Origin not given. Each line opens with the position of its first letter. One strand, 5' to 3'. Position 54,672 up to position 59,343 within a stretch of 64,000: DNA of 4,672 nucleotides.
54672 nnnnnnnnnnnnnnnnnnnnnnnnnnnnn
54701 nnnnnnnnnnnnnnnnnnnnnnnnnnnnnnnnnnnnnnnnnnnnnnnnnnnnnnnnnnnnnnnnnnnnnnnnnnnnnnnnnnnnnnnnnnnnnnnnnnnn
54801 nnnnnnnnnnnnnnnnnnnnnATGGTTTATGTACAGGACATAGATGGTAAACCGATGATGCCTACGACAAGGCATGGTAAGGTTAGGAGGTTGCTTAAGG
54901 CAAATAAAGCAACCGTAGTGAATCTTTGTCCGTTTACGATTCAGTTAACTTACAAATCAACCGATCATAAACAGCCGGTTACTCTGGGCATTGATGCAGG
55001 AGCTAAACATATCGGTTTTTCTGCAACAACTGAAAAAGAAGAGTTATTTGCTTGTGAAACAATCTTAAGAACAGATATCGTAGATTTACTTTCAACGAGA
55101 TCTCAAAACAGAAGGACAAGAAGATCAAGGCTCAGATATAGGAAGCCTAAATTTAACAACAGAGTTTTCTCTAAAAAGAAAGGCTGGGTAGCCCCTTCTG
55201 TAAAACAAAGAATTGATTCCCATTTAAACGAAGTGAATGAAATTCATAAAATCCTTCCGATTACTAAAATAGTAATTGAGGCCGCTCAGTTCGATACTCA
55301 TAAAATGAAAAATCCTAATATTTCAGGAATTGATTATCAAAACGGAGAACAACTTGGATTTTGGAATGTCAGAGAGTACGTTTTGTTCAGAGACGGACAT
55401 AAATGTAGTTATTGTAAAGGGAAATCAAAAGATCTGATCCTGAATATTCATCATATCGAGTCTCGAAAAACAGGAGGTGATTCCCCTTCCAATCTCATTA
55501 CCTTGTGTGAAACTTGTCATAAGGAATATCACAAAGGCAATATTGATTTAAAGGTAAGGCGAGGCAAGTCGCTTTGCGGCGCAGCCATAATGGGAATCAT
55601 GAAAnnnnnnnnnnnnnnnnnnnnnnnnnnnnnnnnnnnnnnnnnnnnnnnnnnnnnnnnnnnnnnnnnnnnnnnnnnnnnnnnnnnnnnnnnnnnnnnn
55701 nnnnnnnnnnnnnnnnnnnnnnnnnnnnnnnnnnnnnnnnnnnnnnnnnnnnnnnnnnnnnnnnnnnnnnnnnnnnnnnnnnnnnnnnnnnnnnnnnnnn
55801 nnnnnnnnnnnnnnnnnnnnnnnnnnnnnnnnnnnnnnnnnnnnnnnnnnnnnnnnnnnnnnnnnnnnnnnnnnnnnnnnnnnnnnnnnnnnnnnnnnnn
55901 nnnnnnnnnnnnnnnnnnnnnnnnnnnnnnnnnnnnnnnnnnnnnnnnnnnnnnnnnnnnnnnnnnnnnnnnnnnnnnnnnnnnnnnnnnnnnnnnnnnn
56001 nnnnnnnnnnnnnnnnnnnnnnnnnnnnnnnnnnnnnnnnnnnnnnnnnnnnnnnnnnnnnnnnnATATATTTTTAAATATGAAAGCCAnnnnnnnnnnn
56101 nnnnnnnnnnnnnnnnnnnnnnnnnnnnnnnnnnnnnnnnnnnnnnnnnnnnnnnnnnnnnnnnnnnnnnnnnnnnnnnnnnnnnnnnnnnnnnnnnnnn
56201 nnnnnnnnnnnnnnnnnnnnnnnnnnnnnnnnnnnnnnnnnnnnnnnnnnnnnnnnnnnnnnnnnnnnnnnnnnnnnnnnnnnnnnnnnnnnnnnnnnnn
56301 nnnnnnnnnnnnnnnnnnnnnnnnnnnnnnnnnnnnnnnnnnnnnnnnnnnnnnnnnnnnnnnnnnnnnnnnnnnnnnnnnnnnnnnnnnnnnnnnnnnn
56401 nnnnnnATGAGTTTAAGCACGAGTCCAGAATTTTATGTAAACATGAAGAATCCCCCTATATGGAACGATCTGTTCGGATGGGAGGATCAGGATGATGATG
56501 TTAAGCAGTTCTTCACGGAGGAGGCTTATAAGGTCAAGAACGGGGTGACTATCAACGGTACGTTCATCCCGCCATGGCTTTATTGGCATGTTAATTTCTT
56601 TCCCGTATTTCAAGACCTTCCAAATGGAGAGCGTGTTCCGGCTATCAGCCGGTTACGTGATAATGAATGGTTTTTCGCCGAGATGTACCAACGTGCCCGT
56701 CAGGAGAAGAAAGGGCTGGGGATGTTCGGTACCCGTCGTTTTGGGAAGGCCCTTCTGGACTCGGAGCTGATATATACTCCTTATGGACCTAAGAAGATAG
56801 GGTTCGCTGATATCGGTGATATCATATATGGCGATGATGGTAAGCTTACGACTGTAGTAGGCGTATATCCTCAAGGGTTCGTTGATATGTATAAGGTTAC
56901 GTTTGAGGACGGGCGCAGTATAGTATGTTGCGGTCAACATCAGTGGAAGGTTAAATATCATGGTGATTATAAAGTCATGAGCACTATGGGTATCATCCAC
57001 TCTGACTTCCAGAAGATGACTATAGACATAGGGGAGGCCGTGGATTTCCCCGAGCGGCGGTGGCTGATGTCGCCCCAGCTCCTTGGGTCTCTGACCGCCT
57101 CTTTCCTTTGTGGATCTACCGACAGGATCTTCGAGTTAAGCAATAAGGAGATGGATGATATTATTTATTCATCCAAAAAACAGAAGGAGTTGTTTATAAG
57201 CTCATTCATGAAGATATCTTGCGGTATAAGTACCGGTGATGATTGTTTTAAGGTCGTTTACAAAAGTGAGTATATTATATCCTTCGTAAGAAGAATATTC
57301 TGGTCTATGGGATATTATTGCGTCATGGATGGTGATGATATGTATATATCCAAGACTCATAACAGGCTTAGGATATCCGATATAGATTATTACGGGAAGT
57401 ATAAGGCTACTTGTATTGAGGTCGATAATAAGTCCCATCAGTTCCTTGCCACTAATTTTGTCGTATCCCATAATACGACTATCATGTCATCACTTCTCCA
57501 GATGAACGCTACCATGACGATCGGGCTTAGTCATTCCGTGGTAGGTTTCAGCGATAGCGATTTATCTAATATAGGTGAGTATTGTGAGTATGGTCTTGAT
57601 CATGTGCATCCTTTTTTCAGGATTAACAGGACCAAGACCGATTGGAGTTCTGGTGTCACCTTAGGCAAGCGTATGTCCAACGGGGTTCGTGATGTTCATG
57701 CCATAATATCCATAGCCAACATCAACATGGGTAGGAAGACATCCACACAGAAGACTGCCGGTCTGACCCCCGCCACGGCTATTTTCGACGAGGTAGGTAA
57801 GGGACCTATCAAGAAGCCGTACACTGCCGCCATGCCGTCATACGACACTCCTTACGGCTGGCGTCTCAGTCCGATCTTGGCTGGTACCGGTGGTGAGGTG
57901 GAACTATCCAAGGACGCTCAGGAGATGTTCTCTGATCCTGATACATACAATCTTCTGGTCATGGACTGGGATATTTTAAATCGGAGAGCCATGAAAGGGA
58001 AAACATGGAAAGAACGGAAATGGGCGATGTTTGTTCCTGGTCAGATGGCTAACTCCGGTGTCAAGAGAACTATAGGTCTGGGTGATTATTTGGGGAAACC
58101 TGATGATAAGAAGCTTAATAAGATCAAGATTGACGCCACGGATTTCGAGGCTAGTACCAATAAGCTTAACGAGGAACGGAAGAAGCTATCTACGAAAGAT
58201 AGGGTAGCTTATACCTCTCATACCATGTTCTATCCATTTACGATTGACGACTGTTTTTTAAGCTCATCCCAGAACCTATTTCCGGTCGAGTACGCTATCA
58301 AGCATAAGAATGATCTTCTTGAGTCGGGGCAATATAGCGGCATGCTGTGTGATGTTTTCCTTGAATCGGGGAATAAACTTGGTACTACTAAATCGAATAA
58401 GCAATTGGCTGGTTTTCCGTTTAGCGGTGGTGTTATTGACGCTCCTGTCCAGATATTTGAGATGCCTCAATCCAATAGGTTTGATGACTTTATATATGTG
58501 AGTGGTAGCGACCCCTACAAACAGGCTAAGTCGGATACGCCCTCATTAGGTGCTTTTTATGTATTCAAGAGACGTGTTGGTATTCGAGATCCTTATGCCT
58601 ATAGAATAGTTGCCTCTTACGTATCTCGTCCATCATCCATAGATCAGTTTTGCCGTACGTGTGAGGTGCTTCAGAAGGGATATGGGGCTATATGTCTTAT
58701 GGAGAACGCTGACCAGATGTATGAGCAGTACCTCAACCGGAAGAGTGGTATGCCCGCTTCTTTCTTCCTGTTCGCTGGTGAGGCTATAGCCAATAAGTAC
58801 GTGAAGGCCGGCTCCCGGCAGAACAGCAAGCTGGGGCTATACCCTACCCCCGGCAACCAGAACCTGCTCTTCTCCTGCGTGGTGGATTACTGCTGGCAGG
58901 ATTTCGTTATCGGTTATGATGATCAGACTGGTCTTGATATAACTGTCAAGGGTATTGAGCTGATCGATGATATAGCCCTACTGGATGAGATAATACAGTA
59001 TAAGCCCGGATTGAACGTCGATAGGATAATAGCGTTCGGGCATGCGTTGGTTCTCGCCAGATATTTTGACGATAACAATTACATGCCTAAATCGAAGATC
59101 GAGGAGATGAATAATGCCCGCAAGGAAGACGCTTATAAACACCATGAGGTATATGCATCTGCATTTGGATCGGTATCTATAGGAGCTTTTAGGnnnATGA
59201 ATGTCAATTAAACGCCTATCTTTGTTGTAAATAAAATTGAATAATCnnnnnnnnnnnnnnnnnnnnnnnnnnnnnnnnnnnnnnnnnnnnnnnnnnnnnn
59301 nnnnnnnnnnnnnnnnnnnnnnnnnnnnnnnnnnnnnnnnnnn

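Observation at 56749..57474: Intein splitting the TerL Walker A loop, with class-3-like (Ala1 / Trp-B12 / Cys-F4) signature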

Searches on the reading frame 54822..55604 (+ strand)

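Call 35: search_protein_families(library=pfam, proteins=[window:54822-55604:+], max_evalue=0.01)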
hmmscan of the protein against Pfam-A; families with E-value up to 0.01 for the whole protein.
window:54822-55604:+ (261 aa): 4 families
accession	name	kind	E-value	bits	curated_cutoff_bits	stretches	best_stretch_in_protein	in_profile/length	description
PF14239.11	RRXRR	-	1.2e-61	208.1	25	1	2-175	1-174/174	RRXRR protein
PF01844.29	HNH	-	6.1e-10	39.5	21.4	1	195-238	1-46/47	HNH endonuclease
PF14279.12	HNH_5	-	0.00012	22.3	27.5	1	195-238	1-45/56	HNH endonuclease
PF13391.12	HNH_2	-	0.00053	20.2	21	1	214-241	36-63/66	HNH endonuclease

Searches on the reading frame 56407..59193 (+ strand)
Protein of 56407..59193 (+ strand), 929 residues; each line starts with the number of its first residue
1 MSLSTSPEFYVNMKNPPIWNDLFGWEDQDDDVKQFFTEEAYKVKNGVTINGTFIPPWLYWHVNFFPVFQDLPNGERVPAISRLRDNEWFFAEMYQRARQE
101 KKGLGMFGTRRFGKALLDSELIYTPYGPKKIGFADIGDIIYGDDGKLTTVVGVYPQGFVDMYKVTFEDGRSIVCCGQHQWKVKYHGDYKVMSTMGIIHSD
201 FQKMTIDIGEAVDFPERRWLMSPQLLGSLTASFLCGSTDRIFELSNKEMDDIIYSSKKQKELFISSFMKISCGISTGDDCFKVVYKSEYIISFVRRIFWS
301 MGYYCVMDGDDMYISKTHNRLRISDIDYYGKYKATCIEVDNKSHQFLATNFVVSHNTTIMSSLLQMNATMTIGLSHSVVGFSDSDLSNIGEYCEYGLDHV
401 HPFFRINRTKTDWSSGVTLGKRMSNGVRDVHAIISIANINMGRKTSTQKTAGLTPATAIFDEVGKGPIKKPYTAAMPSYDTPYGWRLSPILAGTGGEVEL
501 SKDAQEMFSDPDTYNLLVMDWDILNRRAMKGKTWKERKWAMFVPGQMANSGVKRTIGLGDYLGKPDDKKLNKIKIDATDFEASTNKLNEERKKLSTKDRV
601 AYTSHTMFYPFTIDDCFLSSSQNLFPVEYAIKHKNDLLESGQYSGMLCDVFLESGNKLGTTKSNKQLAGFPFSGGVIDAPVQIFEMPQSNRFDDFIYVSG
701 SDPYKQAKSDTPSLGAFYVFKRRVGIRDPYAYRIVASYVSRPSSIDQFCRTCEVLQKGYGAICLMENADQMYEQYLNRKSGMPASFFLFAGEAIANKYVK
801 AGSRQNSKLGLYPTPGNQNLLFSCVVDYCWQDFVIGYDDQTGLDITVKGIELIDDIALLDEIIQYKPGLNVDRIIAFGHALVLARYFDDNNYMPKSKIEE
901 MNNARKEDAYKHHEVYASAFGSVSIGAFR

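Call 3: search_protein_families(library=pfam, proteins=[window:56407-59193:+], max_evalue=1)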
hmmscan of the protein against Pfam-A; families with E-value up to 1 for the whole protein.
window:56407-59193:+ (929 aa): 1 family
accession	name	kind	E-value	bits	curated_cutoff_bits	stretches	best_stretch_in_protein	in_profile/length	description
PF05203.21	Hom_end_hint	-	0.02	15.3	32.1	1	130-168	17-54/228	Hom_end-associated Hint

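Call 4: search_protein_families(library=phrogs, proteins=[window:56407-59193:+], max_evalue=0.01)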
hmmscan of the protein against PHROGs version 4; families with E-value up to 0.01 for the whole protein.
window:56407-59193:+ (929 aa): 6 families
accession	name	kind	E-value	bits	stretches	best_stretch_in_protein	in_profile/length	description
phrog_6681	-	head and packaging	4.4e-70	237.9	2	401-914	235-749/758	terminase large subunit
phrog_36964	-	head and packaging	3.4e-14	52.8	1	102-185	79-169/890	terminase large subunit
phrog_19299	-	head and packaging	6.4e-12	45.7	1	107-237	24-167/702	terminase large subunit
phrog_50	-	DNA, RNA and nucleotide metabolism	6.1e-10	39.8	1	109-230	82-211/570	DnaC-like helicase loader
phrog_510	-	DNA, RNA and nucleotide metabolism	1.7e-08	34.7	1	129-186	422-479/667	DNA primase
phrog_15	-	head and packaging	0.00017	21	1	98-185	62-150/1330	terminase large subunit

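Call 5: search_protein_families(library=ncbifam, proteins=[window:56407-59193:+], max_evalue=1)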
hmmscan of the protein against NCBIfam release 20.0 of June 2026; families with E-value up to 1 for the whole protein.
window:56407-59193:+ (929 aa): 0 families

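Call 8: find_homologous_proteins(query=window:56407-59193:+, max_evalue=0.00001)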
Query window:56407-59193:+ (929 aa): 8000 proteins with E <= 0.00001 among 8000 candidates; the best 120 are listed.
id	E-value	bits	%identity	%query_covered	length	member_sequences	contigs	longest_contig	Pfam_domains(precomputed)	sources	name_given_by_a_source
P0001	0.0e+0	2187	100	100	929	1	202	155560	-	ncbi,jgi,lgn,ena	jgi:hypothetical protein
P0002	0.0e+0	2186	100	100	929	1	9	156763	-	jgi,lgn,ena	jgi:hypothetical protein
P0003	0.0e+0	2186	100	100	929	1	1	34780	-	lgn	-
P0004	0.0e+0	2186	100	100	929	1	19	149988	-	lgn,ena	-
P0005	0.0e+0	2186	100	100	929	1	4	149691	-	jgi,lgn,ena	jgi:hypothetical protein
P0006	0.0e+0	2186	100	100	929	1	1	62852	-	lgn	-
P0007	0.0e+0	2186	100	100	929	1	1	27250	-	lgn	-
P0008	0.0e+0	2186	100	100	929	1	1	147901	-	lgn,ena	-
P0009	0.0e+0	2186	100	100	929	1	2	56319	-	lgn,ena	-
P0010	0.0e+0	2186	100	100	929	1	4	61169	-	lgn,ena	-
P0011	0.0e+0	2186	100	100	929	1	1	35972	-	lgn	-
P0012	0.0e+0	2186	100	100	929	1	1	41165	-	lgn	-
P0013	0.0e+0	2185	100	100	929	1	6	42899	-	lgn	-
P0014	0.0e+0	2185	100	100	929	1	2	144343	-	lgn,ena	-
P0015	0.0e+0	2185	100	100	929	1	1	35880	-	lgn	-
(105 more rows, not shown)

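Call 9: search_dna_similar(query=window:56407-59193:+, collection=phages, mode=protein, max_rows=30)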
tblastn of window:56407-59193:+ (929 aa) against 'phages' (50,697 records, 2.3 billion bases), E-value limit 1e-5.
Records with a match: 56; places in all: 64; records where one place covers at least 80% of the query: 2.
Best place of each record, by identity: 95-99% 1; <60% 55.
By first word of the organism name: uncultured 14; Cellulophaga 9; Vibrio 7; Aeromonas 5; Salmonella 3; Bacteriophage 2; phage 2; IAS 2; Photobacterium 2; Klebsiella 2; and 6 more.
By host as written in the record: - 22; Aeromonas hydrophila ATCC 7966 3; Cellulophaga baltica #18 2; Cellulophaga baltica #17 2; Cellulophaga baltica #4 2; Cellulophaga baltica #14 2; Homo sapiens 2; Vibrio alginolyticus 2; and 14 more.
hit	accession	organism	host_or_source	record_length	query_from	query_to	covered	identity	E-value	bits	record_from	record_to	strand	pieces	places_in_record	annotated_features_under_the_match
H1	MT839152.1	Bacteriophage sp.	human fecal samples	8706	1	929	95%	98.1%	0e+0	1752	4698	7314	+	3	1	record has no annotation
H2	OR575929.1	phage csAssE-Sib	human gut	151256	6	907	97%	48.5%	0e+0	826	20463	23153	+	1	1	terminase large subunit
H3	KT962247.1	Cellulophaga phage phi17:2_18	Cellulophaga baltica #18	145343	8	921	71%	35.3%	3e-77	358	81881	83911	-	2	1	hypothetical protein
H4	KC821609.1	Cellulophaga phage phi17:2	Cellulophaga baltica #17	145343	8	921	71%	35.3%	3e-77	358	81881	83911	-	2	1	hypothetical protein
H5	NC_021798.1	Cellulophaga phage phi17:2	Cellulophaga baltica #17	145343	8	921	71%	35.3%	3e-77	358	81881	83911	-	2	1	terminase large subunit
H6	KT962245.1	Cellulophaga phage phi4:1_13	Cellulophaga baltica #13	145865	8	921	71%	35.1%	4e-77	358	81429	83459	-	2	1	hypothetical protein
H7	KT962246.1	Cellulophaga phage phi4:1_18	Cellulophaga baltica #18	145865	8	921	71%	35.1%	4e-77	358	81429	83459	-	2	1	hypothetical protein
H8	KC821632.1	Cellulophaga phage phi4:1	Cellulophaga baltica #4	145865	8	921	71%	35.1%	4e-77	358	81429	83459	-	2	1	hypothetical protein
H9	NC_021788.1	Cellulophaga phage phi4:1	Cellulophaga baltica #4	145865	8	921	71%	35.1%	4e-77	358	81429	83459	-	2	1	terminase large subunit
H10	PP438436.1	Leptolyngbya phage Lbo-JY46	Leptolyngbya boryana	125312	2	907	72%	34.4%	1e-70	341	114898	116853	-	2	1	hypothetical protein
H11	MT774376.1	uncultured phage cr55_1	human feces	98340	490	905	45%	25.6%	2e-8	64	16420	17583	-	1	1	terminase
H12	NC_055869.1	uncultured phage cr55_1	human feces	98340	490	905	45%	25.6%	2e-8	64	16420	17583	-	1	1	terminase large subunit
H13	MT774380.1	uncultured phage cr1_1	human feces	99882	490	905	45%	25.2%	2e-7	62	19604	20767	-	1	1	terminase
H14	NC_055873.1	uncultured phage cr1_1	human feces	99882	490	905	45%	25.2%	2e-7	62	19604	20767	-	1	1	terminase large subunit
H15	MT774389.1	uncultured phage cr116_1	human feces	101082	439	882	48%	23.3%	4e-10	70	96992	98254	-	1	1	terminase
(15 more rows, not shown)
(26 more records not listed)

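Call 11: get_annotated_region(hit=H2, flank=3000)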
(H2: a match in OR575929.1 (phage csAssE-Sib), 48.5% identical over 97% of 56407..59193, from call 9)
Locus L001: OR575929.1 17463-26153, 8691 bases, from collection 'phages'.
description: Phage csAssE-Sib, complete genome.
organism: phage csAssE-Sib (NCBI taxid 3092639)
taxonomy: Viruses; Duplodnaviria; Heunggongvirae; Uroviricota; Caudoviricetes
host: -; source: human gut; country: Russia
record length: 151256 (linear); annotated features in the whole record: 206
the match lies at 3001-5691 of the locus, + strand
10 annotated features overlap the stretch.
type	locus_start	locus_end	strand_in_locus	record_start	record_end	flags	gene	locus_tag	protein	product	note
CDS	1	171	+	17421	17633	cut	-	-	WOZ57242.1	hypothetical protein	-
CDS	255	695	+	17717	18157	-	-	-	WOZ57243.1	hypothetical protein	-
CDS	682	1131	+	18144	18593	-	-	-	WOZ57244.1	DNA-binding protein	-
CDS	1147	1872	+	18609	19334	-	-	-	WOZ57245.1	HYDIN-like protein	-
CDS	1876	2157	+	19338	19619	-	-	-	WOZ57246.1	hypothetical protein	-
CDS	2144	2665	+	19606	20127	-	-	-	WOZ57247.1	hypothetical protein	-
CDS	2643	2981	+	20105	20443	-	-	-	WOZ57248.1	hypothetical protein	putative terminase small subunit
CDS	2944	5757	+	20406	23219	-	-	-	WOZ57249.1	terminase large subunit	Terminase large subunit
CDS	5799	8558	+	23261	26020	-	-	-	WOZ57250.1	portal protein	Portal protein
CDS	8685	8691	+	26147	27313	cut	-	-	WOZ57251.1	putative structural protein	Structural protein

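Call 12: get_annotated_region(hit=H5, flank=500)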
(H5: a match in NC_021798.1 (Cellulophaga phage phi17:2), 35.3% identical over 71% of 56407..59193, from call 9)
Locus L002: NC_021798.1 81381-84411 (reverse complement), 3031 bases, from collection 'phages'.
description: Cellulophaga phage phi17:2, complete genome.
organism: Cellulophaga phage phi17:2 (NCBI taxid 1327972)
taxonomy: Viruses; Duplodnaviria; Heunggongvirae; Uroviricota; Caudoviricetes; Lightbulbvirus; Lightbulbvirus Cba172
host: Cellulophaga baltica #17; source: seawater; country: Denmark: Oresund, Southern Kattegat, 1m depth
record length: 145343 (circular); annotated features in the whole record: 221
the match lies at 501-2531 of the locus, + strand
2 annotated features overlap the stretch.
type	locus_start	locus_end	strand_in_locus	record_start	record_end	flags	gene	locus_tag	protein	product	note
CDS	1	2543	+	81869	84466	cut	-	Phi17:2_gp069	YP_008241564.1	terminase large subunit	-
CDS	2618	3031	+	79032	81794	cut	-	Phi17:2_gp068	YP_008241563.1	portal protein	annotation based on similarity to Cellulophaga phage phi4:1_gp68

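Call 13: get_annotated_region(hit=H10, flank=500)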
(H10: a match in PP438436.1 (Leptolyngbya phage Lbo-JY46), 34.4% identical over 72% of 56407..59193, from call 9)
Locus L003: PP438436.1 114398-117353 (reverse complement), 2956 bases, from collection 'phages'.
description: Leptolyngbya phage Lbo-JY46, complete genome.
organism: Leptolyngbya phage Lbo-JY46 (NCBI taxid 3128135)
taxonomy: Viruses; Duplodnaviria; Heunggongvirae; Uroviricota; Caudoviricetes
host: Leptolyngbya boryana; source: China; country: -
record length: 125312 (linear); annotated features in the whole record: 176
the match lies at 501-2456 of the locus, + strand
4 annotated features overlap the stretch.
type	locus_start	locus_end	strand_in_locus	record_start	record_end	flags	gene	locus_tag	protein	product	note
CDS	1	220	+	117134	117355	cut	-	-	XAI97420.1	hypothetical protein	-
CDS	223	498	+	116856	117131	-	-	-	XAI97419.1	hypothetical protein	-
CDS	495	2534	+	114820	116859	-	-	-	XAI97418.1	hypothetical protein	-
CDS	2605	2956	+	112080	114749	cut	-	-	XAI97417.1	hypothetical protein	-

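Call 59: list_cluster_members(proteins=[P0001])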
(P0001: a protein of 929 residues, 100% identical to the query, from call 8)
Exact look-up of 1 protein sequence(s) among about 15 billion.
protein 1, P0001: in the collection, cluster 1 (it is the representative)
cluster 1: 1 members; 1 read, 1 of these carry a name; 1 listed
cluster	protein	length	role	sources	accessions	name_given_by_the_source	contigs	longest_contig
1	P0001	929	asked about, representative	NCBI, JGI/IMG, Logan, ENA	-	hypothetical protein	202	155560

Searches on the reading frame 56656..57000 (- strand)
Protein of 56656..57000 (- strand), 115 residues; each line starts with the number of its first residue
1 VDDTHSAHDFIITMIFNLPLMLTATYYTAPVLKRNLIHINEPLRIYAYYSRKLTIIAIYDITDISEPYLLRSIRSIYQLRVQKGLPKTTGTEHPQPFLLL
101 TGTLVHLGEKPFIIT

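Call 64: search_protein_families(library=pfam, proteins=[window:56656-57000:-], max_evalue=1)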
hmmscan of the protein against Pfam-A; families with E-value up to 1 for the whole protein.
window:56656-57000:- (115 aa): 0 families

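Call 65: search_protein_families(library=phrogs, proteins=[window:56656-57000:-], max_evalue=0.1)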
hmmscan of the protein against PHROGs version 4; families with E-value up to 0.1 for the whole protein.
window:56656-57000:- (115 aa): 0 families
